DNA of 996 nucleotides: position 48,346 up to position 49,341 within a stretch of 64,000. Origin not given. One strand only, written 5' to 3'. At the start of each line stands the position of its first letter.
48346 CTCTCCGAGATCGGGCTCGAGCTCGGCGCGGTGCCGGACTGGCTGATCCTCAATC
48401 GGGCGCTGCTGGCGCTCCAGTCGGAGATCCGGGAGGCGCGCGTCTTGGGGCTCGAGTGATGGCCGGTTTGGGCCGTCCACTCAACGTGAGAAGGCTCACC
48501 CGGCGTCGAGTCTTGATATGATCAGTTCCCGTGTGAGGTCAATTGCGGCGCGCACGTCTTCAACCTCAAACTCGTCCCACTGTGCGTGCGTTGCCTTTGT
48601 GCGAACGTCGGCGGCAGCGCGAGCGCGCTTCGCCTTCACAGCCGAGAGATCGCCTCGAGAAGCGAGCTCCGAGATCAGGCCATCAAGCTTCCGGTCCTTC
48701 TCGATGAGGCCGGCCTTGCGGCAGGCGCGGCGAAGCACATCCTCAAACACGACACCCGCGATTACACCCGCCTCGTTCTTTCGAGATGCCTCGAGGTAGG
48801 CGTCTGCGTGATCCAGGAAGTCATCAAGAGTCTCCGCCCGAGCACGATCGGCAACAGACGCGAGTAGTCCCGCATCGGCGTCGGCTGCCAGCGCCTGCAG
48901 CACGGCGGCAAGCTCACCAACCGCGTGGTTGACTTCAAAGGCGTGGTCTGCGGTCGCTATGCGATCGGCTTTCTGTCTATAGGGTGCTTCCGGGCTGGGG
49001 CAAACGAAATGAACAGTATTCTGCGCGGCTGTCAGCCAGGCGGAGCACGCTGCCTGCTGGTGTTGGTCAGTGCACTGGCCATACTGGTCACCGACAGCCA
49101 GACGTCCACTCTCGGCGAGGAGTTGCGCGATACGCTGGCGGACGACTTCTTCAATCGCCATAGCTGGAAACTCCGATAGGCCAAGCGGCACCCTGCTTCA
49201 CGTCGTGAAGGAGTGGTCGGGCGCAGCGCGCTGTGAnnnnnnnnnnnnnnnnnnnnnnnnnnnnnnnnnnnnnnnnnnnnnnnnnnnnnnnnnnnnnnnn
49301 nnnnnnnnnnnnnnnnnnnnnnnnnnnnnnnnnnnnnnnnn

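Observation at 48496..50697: Orphan three-gene operon (2-TM protein / unassigned 234-aa protein / Rx4H HEPN-like protein) as cargo of the tRNA-Val island: candidate undescribed defence or abortive-infection system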

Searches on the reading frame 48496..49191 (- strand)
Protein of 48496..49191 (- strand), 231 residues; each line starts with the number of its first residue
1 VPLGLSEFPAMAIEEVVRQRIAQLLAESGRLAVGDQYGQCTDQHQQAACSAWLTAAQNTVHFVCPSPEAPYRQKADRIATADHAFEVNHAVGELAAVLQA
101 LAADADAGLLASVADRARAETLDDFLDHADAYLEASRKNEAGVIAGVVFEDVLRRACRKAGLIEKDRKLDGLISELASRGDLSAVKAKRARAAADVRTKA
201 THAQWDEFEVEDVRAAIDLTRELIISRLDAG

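Call 4: search_protein_families(library=pfam, proteins=[window:48496-49191:-], max_evalue=10)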
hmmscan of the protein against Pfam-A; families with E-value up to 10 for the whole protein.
window:48496-49191:- (231 aa): 2 families
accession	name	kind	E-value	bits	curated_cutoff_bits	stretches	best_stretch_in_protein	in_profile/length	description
PF23547.1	Zn_ribbon_FGT1_1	-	0.023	14.7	27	1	47-66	6-25/35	FORGETTER1 first zinc ribbon domain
PF03992.22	ABM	-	0.1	13.3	23.1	1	116-151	9-44/78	Antibiotic biosynthesis monooxygenase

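Call 5: search_protein_families(library=padloc, proteins=[window:48496-49191:-], max_evalue=10)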
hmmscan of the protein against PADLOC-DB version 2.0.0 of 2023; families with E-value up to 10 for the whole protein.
window:48496-49191:- (231 aa): 0 families

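Call 7: search_protein_families(library=ncbifam, proteins=[window:48496-49191:-], max_evalue=10)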
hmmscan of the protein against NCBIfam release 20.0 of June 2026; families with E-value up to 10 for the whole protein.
window:48496-49191:- (231 aa): 0 families

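Call 8: search_protein_families(library=phrogs, proteins=[window:48496-49191:-], max_evalue=10)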
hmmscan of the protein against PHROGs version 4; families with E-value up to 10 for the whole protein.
window:48496-49191:- (231 aa): 1 family
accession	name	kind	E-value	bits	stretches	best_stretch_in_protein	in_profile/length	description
phrog_799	-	other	0.23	11.6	1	78-152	11-82/458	DNA methyltransferase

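Call 10: find_homologous_proteins(query=window:48496-49161:-)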
Query window:48496-49161:- (221 aa): 1225 proteins with E <= 0.001 among 6355 candidates; the best 120 are listed.
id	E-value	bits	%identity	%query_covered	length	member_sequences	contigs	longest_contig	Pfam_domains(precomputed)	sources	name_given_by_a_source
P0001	1.9e-133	460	100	100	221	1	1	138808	-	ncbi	ncbi:MAG: hypothetical protein AB1806_00395 [Acidobacteriota bacterium]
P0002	7.0e-94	331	73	100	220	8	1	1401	-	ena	-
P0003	3.7e-93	329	70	94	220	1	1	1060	-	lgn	-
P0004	4.0e-92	326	70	100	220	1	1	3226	-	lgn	-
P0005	1.4e-91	324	69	100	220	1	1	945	-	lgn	-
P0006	3.1e-90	319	70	100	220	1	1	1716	-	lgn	-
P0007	3.3e-90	319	69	99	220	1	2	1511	-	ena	-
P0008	5.2e-90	319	69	99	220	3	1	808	-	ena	-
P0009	5.7e-90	319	65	100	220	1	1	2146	-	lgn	-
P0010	8.2e-90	318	66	100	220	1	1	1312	-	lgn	-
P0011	9.6e-90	318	68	99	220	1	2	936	-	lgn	-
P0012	1.0e-89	318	69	99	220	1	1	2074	-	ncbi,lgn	ncbi:MAG: hypothetical protein WAW87_07240 [Candidatus Ferrigenium altingense]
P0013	5.2e-89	315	69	100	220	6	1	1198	-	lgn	-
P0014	1.5e-88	314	68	99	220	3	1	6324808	-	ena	-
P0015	2.5e-88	313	67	99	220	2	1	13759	-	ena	-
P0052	8.0e-86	305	67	99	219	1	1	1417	PF13643.12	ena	-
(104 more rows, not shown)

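Call 16: find_related_loci(query=window:48496-49161:-, collection=genome_contigs, flank=6000)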
Query window:48496-49161:- (221 aa) in genome_contigs; peptide patterns used: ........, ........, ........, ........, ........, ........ (x = any residue, [..] = any of these).
137 stretches matched a pattern; 21 encode a relative of the query (tblastn E <= 1e-3); 21 distinct loci.
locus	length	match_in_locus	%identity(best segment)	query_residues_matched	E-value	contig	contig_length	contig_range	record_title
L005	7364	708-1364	64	1-219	2e-93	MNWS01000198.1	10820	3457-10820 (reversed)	MAG: Candidatus Marinimicrobia bacterium CG1_02_48_14 cg1_0.2_scaffold_6115_c, whole genome shotgun sequence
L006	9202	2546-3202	64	1-219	9e-93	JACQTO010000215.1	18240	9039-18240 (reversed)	MAG: Betaproteobacteria bacterium isolate NC_groundwater_1413_Ag_S-0.65um_62_47 S_p65_S5_coassembly_k141_4520646, whole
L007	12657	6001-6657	66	1-219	1e-88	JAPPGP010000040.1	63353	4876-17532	MAG: Defluviicoccus sp. isolate RHO1_bin_59 NODE_1042_length_63353_cov_32.533129, whole genome shotgun sequence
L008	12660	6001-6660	58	1-220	2e-81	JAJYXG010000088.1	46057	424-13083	MAG: Proteobacteria bacterium isolate FK3.bin20 NODE_1429_length_46057_cov_4.429937, whole genome shotgun sequence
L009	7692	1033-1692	58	1-220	3e-80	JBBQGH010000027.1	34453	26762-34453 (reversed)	MAG: Gammaproteobacteria bacterium isolate Co_metawrap_971 Cmw_971_k141_16952719_length_34453_cov_30.9930, whole genome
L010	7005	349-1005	60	2-220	5e-77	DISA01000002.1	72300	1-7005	MAG TPA_asm: Gallionellaceae bacterium UBA6222 UBA6222_contig_13319, whole genome shotgun sequence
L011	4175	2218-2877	53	1-220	1e-76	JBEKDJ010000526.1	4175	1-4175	MAG: Thermodesulfobacteriota bacterium isolate SPRUCE 180 SPRUCE_180_526, whole genome shotgun sequence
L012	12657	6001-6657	49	1-219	7e-69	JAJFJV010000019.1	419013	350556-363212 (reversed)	MAG: Gammaproteobacteria bacterium isolate OFTM98 OFTM98_18, whole genome shotgun sequence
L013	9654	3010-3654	47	1-215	2e-68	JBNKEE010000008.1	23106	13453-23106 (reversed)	MAG: Sedimenticolaceae bacterium isolate F1.bin.2.orig k141_1619511, whole genome shotgun sequence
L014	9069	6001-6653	64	1-218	6e-67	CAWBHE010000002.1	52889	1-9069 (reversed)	MAG: uncultured beta proteobacterium isolate MFD05942.bin.2.249 genome assembly, contig: contig_112404, whole genome sho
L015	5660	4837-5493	51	1-219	3e-66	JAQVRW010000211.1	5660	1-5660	MAG: Candidatus Zixiibacteriota bacterium isolate STF1_26 NODE_55523_length_5660_cov_2.621905_Sandtown_F1, whole genome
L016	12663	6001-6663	48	1-220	1e-65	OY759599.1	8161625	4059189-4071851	MAG: Desulfatiglandales bacterium isolate ef928343-fb2c-4ac1-bd77-a4af7a033044 genome assembly, chromosome: 1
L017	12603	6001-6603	53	14-214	9e-64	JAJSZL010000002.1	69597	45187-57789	MAG: Candidatus Desulfofervidaceae bacterium isolate PB11946FWG155 FWG155_Desulfofervidaceae_contig002_0069597bp, whole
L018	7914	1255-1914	55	1-220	1e-62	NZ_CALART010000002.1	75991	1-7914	MAG: uncultured Aquimonas sp. isolate SRR1955887_bin.86_CONCOCT_v1.1_MAG ERZ778035.672, whole genome shotgun sequence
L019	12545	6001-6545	70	1-218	3e-59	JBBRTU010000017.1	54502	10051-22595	MAG: Burkholderiales bacterium isolate La2_metabat2.276 La2_metabat2.276_K_1704232L54502_cov_14.0042, whole genome shotg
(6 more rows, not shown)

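Call 26: search_protein_families(library=pfam, alignment_id=A1, max_evalue=1)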
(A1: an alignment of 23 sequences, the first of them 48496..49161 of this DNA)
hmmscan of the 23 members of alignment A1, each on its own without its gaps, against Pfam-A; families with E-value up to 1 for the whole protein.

A. member 1, window:48496-49161:- (221 aa): 2 families
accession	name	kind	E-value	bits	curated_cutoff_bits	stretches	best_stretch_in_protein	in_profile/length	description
PF23547.1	Zn_ribbon_FGT1_1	-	0.024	14.7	27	1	37-56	6-25/35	FORGETTER1 first zinc ribbon domain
PF03992.22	ABM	-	0.1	13.2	23.1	1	106-141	9-44/78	Antibiotic biosynthesis monooxygenase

B. families by the number of members that match (of 23 scanned): 18 families
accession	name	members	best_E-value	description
PF13643.11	DUF4145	13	0.00012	Domain of unknown function (DUF4145)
PF05168.19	HEPN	7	1.4e-05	HEPN domain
PF24480.1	TPGS1_C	3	0.016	Tubulin polyglutamylase complex subunit 1-like, C-terminal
PF01934.22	HepT-like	1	0.0011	Ribonuclease HepT-like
PF20457.3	DUF6710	1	0.021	Family of unknown function (DUF6710)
PF23547.1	Zn_ribbon_FGT1_1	1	0.024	FORGETTER1 first zinc ribbon domain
PF08340.16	YicC-like_C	1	0.027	Endoribonuclease YicC-like, C-terminal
PF25239.1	WHD_CHMP7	1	0.039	Charged multivesicular body protein 7, winged helix domain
PF20672.3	Gag_FV_central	1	0.087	Spumavirus Gag polyprotein, conserved central domain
PF03992.22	ABM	1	0.1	Antibiotic biosynthesis monooxygenase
PF18234.7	VioE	1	0.12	Violacein biosynthetic enzyme VioE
PF25380.1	PH_25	1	0.14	Fungal PH-like domain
PF02196.21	RBD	1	0.17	Raf-like Ras-binding domain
PF20228.3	DUF6587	1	0.17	Family of unknown function (DUF6587)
PF09966.14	DUF2200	1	0.18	Uncharacterized protein conserved in bacteria (DUF2200)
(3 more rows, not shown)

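Call 27: search_solved_structures(query=A1, max_evalue=10, show_alignments=2)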
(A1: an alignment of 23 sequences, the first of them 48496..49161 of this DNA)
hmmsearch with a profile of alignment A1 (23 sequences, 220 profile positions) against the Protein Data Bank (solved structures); distinct sequences matched with E-value up to 10: 0.

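Call 32: predict_structure(alignment_id=A2)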
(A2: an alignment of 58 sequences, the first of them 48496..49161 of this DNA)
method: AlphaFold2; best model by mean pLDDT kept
length: 221 residues; sequences in the alignment: 58
mean_pLDDT: 91.4   pTM: 0.63
mean pLDDT of the five models: 91.4, 90.7, 90.0, 89.8, 89.2
residues with pLDDT >= 90: 167; 70-90: 46; 50-70: 7; < 50: 1
segments of 3 or more residues with pLDDT < 50: none
pLDDT, mean of each block of 10 residues (from residue 1): 79 95 93 95 96 89 95 92 96 78 78 95 96 97 92 91 94 94 96 94 97 83 43
secondary structure, 60 per line:
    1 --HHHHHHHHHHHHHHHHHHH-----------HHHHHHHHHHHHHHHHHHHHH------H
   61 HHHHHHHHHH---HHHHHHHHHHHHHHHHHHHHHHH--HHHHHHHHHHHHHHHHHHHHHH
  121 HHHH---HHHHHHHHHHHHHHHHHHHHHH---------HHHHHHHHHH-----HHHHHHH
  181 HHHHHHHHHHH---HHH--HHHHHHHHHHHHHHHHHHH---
elements in order: H3-21 H33-53 H60-70 H74-96 H99-124 H128-149 H159-168 H174-191 H200-218

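Call 38: fold_search(model_id=the predicted structure, library=pdb)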
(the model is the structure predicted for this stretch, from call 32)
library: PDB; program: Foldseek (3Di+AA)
matches with E <= 10: 232; with E <= 0.001: 0
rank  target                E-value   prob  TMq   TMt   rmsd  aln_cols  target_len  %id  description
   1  7ae9_D                5.4e-02  1.00  0.39  0.55   4.4       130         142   16  Crystal structure of mono-AMPylated HEPN(R46E) toxin in complex with MNT antitoxin (released 2020-12-30)
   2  7ae9_C                7.8e-02  1.00  0.39  0.56   4.1       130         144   15  Crystal structure of mono-AMPylated HEPN(R46E) toxin in complex with MNT antitoxin (released 2020-12-30)
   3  7ae2_A                9.0e-02  1.00  0.39  0.55   4.2       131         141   15  Crystal structure of HEPN(H107A-Y109F) toxin in complex with MNT antitoxin (released 2020-12-30)
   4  7ae8_D                1.0e-01  1.00  0.38  0.53   4.1       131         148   14  Crystal structure of HEPN(R102A) toxin (released 2020-12-30)
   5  7ae8_A                1.2e-01  1.00  0.37  0.50   4.6       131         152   16  Crystal structure of HEPN(R102A) toxin (released 2020-12-30)
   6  7ae8_C                1.2e-01  1.00  0.38  0.54   4.4       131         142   15  Crystal structure of HEPN(R102A) toxin (released 2020-12-30)
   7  1ufb_A                1.4e-01  1.00  0.41  0.65   3.4       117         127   16  Crystal structure of TT1696 from Thermus thermophilus HB8 (released 2003-11-28)
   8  7ae9_A                1.4e-01  1.00  0.36  0.52   4.5       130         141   15  Crystal structure of mono-AMPylated HEPN(R46E) toxin in complex with MNT antitoxin (released 2020-12-30)
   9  7ae8_B                1.5e-01  1.00  0.37  0.50   4.9       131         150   16  Crystal structure of HEPN(R102A) toxin (released 2020-12-30)
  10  1o3u                  2.1e-01  1.00  0.36  0.62   5.7       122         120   15  Crystal structure of an hepn domain protein (tm0613) from thermotoga maritima at 1.75 A resolution (released 2003-04-22)
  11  7ae9_B                2.3e-01  0.99  0.36  0.53   4.7       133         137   16  Crystal structure of mono-AMPylated HEPN(R46E) toxin in complex with MNT antitoxin (released 2020-12-30)
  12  2hsb                  2.4e-01  1.00  0.39  0.63   3.6       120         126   12  Crystal structure of a hepn domain containing protein (af_0298) from archaeoglobus fulgidus at 1.95 A resolution (released 2006-08-15)
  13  7ae6_A                2.4e-01  1.00  0.39  0.53   4.5       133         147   14  Crystal structure of di-AMPylated HEPN(R102A) toxin (released 2020-12-30)
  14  7ae6_B                3.9e-01  0.99  0.39  0.55   4.5       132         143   17  Crystal structure of di-AMPylated HEPN(R102A) toxin (released 2020-12-30)
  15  5j1h_A                5.0e-01  0.15  0.17  0.19  19.1       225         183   14  Structure of the spectrin repeats 5 and 6 of the plakin domain of plectin (released 2016-07-20)
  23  1wol                  9.9e-01  0.97  0.37  0.60   3.7       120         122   10  Crystal Structure of ST0689, an archaeal HEPN homologue (released 2005-11-22)
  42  5yep_C                2.0e+00  0.91  0.39  0.61   3.7       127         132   12  Crystal structure of SO_3166-SO_3165 from Shewanella oneidensis (released 2018-03-28)
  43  5yep_B                2.1e+00  0.91  0.39  0.61   3.6       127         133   12  Crystal structure of SO_3166-SO_3165 from Shewanella oneidensis (released 2018-03-28)
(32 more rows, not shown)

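Call 55: find_related_loci(query=A1, collection=viral_contigs, flank=6000)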
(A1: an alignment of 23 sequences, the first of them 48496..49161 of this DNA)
Query A1 (221 aa) in viral_contigs; peptide patterns used: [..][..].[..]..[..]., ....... (x = any residue, [..] = any of these).
92 stretches matched a pattern; 4 encode a relative of the query (tblastn E <= 1e-3); 4 distinct loci.
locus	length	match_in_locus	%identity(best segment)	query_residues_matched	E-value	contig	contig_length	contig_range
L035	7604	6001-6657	60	1-219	3e-85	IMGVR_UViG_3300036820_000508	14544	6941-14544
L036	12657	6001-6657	50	1-219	2e-65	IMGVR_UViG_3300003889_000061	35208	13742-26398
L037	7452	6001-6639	40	1-214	6e-37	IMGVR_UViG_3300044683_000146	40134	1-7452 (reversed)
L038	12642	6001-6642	34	1-214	1e-32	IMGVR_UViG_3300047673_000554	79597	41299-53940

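Call 70: search_protein_families(library=padloc, alignment_id=A1, max_evalue=1)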
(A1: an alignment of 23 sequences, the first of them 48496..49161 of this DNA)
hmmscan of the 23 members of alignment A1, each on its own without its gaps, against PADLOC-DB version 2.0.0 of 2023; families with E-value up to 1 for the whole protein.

A. member 1, window:48496-49161:- (221 aa): 0 families

B. families by the number of members that match (of 23 scanned): 2 families
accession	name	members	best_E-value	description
PDLC03569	REase_II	5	0.00026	Type II restriction enzyme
PDLC01950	CARF9--CARF_HEPN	1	0.0068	-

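Call 77: search_dna_similar(query=window:48496-49161:-, collection=plasmids, mode=protein, max_evalue=0.001, max_rows=15)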
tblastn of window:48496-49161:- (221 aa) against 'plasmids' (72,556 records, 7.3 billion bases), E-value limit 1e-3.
Records with a match: 11; places in all: 11; records where one place covers at least 80% of the query: 0.
Best place of each record, by identity: <60% 11.
By first word of the organism name: Acinetobacter 11.
By predicted mobility (MOB-suite, as given by PLSDB): mobilizable 10; non-mobilizable 1.
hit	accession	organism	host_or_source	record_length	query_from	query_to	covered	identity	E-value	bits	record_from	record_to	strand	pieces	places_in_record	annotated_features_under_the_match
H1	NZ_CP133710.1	Acinetobacter baumannii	-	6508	107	214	49%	36.7%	2e-4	49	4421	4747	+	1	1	HEPN domain-containing protein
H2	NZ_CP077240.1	Acinetobacter pittii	-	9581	107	214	49%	36.7%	2e-4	49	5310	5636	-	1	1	HEPN domain-containing protein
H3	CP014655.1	Acinetobacter sp. DUT-2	pure culture,marine sediments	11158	107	214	49%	36.7%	2e-4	49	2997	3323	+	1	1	hypothetical protein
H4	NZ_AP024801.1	Acinetobacter pittii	Homo sapiens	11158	107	214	49%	36.7%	2e-4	49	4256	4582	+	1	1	HEPN domain-containing protein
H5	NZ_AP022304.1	Acinetobacter sp. BEC1-S18-ESBL-01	-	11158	107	214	49%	36.7%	2e-4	49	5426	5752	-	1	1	HEPN domain-containing protein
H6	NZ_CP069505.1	Acinetobacter pittii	-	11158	107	214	49%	36.7%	2e-4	49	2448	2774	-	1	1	HEPN domain-containing protein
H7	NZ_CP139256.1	Acinetobacter pittii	Homo sapiens,Endotracheal tube discharge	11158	107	214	49%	36.7%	2e-4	49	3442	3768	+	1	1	HEPN domain-containing protein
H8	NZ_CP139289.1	Acinetobacter pittii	Homo sapiens,Bladder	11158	107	214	49%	36.7%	2e-4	49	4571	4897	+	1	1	HEPN domain-containing protein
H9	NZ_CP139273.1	Acinetobacter pittii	Homo sapiens,tracheal aspirate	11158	107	214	49%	36.7%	2e-4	49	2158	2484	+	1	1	HEPN domain-containing protein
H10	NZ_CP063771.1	Acinetobacter sp. Ac-14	mixed culture,fruit tree rhizosphere ...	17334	107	214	49%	36.7%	2e-4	49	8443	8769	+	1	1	HEPN domain-containing protein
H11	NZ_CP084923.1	Acinetobacter pittii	Groundwater from ...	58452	107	214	49%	36.7%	2e-4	49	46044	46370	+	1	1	HEPN domain-containing protein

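Call 78: search_dna_similar(query=window:48496-49161:-, collection=phages, mode=protein, max_evalue=0.001, max_rows=15)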
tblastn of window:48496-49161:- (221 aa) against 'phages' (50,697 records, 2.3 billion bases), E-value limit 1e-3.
No match.

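Call 79: get_annotated_region(hit=H1, flank=2500)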
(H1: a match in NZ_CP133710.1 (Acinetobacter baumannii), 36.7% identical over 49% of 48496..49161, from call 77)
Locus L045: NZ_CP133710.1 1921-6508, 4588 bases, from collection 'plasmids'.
description: Acinetobacter baumannii strain CRAb2 plasmid unnamed04, complete sequence
organism: Acinetobacter baumannii (NCBI taxid 470)
taxonomy: Bacteria; Pseudomonadota; Gammaproteobacteria; Moraxellales; Moraxellaceae; Acinetobacter; Acinetobacter baumannii
host: -; source: -; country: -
typing (MOB-suite, as given by PLSDB): non-mobilizable; replicon rep_cluster_1247
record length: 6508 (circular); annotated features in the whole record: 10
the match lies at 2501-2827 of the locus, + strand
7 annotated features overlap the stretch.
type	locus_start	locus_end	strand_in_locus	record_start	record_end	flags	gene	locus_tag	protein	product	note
CDS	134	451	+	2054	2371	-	-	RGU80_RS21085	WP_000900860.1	hypothetical protein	-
CDS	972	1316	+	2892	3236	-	-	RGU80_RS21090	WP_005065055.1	type II toxin-antitoxin system RelE/ParE family toxin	-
CDS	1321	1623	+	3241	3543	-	-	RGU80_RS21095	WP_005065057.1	helix-turn-helix domain-containing protein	-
CDS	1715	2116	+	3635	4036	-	-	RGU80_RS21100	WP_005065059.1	hypothetical protein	-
CDS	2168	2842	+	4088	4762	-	-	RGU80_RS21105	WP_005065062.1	HEPN domain-containing protein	-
CDS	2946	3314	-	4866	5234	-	-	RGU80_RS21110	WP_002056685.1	hypothetical protein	-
CDS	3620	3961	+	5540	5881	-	-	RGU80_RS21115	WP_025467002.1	hypothetical protein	-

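Call 95: find_encoding_contigs(protein=P0004, flank=4000, max_places=2)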
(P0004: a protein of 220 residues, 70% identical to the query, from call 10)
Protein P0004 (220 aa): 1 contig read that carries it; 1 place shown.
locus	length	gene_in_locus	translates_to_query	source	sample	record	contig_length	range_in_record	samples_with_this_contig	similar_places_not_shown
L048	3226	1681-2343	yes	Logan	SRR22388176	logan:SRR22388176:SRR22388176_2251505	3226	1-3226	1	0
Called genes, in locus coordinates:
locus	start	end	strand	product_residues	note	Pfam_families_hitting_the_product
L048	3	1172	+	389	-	?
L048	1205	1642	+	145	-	-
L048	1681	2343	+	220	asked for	-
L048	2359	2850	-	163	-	-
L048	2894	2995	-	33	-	-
